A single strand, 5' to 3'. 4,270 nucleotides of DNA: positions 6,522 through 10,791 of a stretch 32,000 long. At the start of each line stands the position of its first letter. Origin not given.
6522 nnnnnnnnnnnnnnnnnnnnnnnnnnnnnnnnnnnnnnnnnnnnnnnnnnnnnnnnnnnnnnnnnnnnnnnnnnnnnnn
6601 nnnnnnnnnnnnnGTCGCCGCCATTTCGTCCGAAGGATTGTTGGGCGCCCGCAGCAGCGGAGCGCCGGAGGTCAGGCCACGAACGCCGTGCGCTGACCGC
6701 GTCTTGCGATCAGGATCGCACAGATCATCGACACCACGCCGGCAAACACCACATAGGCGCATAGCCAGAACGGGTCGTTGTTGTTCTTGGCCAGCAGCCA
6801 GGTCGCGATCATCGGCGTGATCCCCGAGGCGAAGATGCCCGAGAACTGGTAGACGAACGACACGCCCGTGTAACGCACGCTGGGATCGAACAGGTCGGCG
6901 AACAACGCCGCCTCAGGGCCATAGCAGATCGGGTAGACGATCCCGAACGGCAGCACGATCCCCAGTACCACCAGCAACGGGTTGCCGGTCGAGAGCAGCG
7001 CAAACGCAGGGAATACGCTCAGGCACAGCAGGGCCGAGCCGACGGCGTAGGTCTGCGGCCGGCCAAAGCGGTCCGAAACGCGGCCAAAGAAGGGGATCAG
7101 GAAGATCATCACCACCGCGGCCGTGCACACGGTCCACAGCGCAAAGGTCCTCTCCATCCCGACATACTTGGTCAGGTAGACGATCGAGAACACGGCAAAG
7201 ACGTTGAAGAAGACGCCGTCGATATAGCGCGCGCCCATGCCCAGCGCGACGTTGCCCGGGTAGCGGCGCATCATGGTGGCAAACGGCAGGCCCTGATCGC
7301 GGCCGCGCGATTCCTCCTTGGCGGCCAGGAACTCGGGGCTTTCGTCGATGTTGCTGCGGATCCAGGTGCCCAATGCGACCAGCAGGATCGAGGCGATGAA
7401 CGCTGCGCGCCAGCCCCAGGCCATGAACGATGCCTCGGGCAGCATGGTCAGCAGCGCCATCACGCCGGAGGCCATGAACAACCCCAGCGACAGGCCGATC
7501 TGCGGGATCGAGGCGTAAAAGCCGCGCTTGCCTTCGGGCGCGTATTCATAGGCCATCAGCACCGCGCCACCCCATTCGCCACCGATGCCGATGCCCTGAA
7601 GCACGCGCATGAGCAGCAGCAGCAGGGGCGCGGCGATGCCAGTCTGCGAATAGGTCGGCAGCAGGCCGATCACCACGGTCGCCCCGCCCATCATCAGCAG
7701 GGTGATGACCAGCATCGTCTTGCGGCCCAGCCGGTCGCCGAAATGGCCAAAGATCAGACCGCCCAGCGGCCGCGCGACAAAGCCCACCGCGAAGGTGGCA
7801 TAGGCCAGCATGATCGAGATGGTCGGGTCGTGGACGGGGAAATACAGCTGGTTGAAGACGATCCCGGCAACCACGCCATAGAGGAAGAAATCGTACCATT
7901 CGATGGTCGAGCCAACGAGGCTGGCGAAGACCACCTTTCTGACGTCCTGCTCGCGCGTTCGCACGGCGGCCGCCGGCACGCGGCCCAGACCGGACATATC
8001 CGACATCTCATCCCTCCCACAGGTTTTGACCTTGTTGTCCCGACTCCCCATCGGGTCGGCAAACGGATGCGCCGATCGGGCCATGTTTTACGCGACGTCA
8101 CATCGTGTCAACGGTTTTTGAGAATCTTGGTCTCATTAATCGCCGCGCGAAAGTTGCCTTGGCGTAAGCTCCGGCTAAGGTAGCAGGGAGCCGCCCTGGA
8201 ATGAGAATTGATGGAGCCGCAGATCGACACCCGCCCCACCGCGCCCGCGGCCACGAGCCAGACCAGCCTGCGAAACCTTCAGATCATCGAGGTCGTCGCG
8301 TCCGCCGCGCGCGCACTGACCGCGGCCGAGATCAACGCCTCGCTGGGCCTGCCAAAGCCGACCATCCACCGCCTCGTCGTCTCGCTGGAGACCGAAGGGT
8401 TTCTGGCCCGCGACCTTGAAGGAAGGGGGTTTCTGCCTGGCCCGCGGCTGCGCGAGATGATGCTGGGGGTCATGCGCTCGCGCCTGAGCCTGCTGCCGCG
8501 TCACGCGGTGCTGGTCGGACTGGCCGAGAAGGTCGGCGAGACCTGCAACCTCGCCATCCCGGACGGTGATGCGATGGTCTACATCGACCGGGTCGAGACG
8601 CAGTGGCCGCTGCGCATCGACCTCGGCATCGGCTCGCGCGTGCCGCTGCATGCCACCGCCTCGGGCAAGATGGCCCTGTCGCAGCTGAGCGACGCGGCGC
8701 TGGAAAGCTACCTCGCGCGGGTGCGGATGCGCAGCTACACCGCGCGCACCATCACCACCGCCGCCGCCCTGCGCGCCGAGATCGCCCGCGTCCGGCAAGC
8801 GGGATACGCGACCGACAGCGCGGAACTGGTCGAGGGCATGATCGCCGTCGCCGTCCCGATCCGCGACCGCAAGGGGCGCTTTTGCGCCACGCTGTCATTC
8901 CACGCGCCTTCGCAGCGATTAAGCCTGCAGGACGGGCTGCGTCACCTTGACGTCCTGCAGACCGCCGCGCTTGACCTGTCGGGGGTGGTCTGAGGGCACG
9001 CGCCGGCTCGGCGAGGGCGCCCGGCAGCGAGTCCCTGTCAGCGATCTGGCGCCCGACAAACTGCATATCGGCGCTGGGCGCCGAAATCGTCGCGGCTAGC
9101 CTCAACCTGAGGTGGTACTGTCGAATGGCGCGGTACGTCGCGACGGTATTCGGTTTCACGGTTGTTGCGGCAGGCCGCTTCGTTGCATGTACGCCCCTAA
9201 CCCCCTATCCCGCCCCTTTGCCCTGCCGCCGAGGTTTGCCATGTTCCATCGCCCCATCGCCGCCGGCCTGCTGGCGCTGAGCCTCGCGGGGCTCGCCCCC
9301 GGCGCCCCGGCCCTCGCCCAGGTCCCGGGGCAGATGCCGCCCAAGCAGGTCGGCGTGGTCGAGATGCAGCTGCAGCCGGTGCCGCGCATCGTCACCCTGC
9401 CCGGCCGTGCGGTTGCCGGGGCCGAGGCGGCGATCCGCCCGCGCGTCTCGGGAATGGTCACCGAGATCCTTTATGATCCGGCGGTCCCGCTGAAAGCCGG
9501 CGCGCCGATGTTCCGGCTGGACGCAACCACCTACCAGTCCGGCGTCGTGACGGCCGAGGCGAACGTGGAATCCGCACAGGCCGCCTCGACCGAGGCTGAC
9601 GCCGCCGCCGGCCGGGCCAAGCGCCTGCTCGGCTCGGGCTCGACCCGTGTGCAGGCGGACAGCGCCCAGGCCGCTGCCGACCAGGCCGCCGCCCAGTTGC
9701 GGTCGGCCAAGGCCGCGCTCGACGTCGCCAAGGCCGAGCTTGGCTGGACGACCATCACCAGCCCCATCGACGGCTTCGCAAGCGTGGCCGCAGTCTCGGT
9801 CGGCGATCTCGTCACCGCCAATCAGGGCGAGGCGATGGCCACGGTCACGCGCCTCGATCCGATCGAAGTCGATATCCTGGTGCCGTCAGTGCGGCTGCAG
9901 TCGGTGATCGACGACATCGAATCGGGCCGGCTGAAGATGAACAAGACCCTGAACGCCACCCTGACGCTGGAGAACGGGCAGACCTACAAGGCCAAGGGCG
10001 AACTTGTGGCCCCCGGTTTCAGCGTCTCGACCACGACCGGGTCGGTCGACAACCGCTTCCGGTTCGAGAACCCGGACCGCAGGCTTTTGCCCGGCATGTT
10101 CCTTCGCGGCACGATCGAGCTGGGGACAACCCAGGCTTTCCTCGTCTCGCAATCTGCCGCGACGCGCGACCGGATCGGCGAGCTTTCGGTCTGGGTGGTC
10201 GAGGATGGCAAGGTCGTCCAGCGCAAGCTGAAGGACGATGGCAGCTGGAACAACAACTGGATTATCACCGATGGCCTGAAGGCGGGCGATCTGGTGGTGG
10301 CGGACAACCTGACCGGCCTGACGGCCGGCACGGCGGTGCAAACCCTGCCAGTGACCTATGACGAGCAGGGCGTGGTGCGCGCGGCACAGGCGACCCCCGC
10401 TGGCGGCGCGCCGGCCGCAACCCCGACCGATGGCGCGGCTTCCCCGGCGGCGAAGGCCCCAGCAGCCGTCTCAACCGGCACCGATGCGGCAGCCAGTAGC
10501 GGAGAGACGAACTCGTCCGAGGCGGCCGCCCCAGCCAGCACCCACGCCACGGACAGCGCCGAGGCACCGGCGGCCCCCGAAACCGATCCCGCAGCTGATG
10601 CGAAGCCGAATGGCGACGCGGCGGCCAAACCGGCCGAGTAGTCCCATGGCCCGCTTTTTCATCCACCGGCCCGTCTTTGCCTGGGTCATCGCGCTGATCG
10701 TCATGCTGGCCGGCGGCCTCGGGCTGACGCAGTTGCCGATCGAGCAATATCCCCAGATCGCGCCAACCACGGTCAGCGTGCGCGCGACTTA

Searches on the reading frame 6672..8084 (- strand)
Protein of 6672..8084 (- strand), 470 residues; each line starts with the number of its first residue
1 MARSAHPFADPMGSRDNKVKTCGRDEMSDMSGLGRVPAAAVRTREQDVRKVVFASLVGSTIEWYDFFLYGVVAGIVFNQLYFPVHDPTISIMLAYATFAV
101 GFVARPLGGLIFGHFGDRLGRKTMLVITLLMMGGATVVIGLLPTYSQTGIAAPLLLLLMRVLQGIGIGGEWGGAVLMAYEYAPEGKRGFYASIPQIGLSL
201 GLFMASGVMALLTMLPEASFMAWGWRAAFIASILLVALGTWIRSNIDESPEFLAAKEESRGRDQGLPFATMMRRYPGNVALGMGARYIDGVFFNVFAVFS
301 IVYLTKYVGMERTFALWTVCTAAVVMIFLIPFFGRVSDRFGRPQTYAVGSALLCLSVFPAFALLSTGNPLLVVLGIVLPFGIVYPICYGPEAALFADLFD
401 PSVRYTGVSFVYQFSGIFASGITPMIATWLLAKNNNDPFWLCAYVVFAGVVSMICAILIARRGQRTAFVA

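Call 23: search_protein_families(library=pfam, proteins=[window:6672-8084:-], max_evalue=0.001)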
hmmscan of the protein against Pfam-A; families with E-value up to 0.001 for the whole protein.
window:6672-8084:- (470 aa): 3 families
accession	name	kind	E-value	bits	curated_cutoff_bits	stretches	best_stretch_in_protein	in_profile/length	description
PF00083.30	Sugar_tr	-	3.8e-28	99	22.3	2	53-259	3-204/452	Sugar (and other) transporter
PF07690.21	MFS_1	-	1.5e-26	93.6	33.4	2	61-247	7-177/347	Major Facilitator Superfamily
PF13347.12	MFS_2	-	3e-08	33.1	27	1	201-419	147-363/427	MFS/sugar transport protein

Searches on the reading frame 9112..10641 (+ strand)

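Call 23: search_protein_families(library=pfam, proteins=[window:9112-10641:+], max_evalue=0.001)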
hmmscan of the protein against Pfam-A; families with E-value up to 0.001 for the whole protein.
window:9112-10641:+ (509 aa): 3 families
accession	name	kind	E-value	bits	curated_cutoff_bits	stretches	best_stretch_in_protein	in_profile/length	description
PF16576.10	HlyD_D23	-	1.6e-09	37.8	30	1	106-330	20-213/214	Barrel-sandwich domain of CusB or HlyD membrane-fusion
PF13437.12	HlyD_3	-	2.8e-08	34.9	22.2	1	214-328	1-106/106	HlyD family secretion protein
PF00529.27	CusB_dom_1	-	0.00094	19.8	26.5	0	169-396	12-88/89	Cation efflux system protein CusB domain 1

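Call 50: search_protein_families(library=ncbifam, proteins=[window:9112-10641:+], max_evalue=0.00001)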
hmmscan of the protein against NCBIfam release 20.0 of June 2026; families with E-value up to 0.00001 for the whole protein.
window:9112-10641:+ (509 aa): 16 families
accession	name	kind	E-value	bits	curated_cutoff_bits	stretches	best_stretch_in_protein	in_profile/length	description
TIGR01730.1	RND_mfp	subfamily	2.3e-59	201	94.9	1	81-410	2-320/322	efflux RND transporter periplasmic adaptor subunit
NF011604.1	PRK15030.1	equivalog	1.4e-58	198.7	765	1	67-421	28-385/397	multidrug efflux RND transporter periplasmic adaptor subunit AcrA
NF033834.1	RND_adapt_MexA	exception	4.5e-56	190.5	750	1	55-414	15-363/373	multidrug efflux RND transporter periplasmic adaptor subunit MexA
NF007132.1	PRK09578.1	equivalog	1e-53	182.6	512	1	76-428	36-392/396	MexX/AxyX family multidrug efflux RND transporter periplasmic adaptor subunit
NF033138.2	RND-peri-MexC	equivalog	1.2e-49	169.4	625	1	54-411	15-371/375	MexC family multidrug efflux RND transporter periplasmic adaptor subunit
NF007362.0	PRK09859.1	equivalog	1.1e-46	159.8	738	1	79-411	35-371/385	multidrug transporter subunit MdtE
NF045904.1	RND-peri-MexE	equivalog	1.3e-34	119.7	714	1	70-416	28-373/390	multidrug efflux RND transporter periplasmic adaptor subunit MexE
NF008589.1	PRK11556.1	equivalog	5.9e-34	117.6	391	1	74-412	55-388/392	MdtA/MuxA family multidrug efflux RND transporter periplasmic adaptor subunit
NF000272.2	OqxA_adapt_sub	exception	1.7e-28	99.7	835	1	69-402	32-369/391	multidrug efflux RND transporter periplasmic adaptor subunit OqxA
TIGR00999.1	8a0102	subfamily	6.8e-15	54.9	319.3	1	128-400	5-267/271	CzcB/NccB family metal efflux transporter periplasmic adaptor subunit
NF007850.1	PRK10559.1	equivalog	1.4e-14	53.9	400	1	106-244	41-178/303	p-hydroxybenzoic acid efflux pump subunit AaeA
TIGR00998.1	8a0101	subfamily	1.3e-11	44.1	390.8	1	101-198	38-126/334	EmrA/EmrK family multidrug efflux transporter periplasmic adaptor subunit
NF007785.0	PRK10476.1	equivalog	3.3e-09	36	376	0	180-238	176-234/347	multidrug transporter subunit MdtN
NF008606.0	PRK11578.1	equivalog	6e-07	28.9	342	1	183-398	154-363/371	macrolide transporter subunit MacA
NF007303.0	PRK09783.1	subfamily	3.8e-06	25.6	390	1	214-400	216-389/414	copper/silver efflux system membrane fusion protein CusB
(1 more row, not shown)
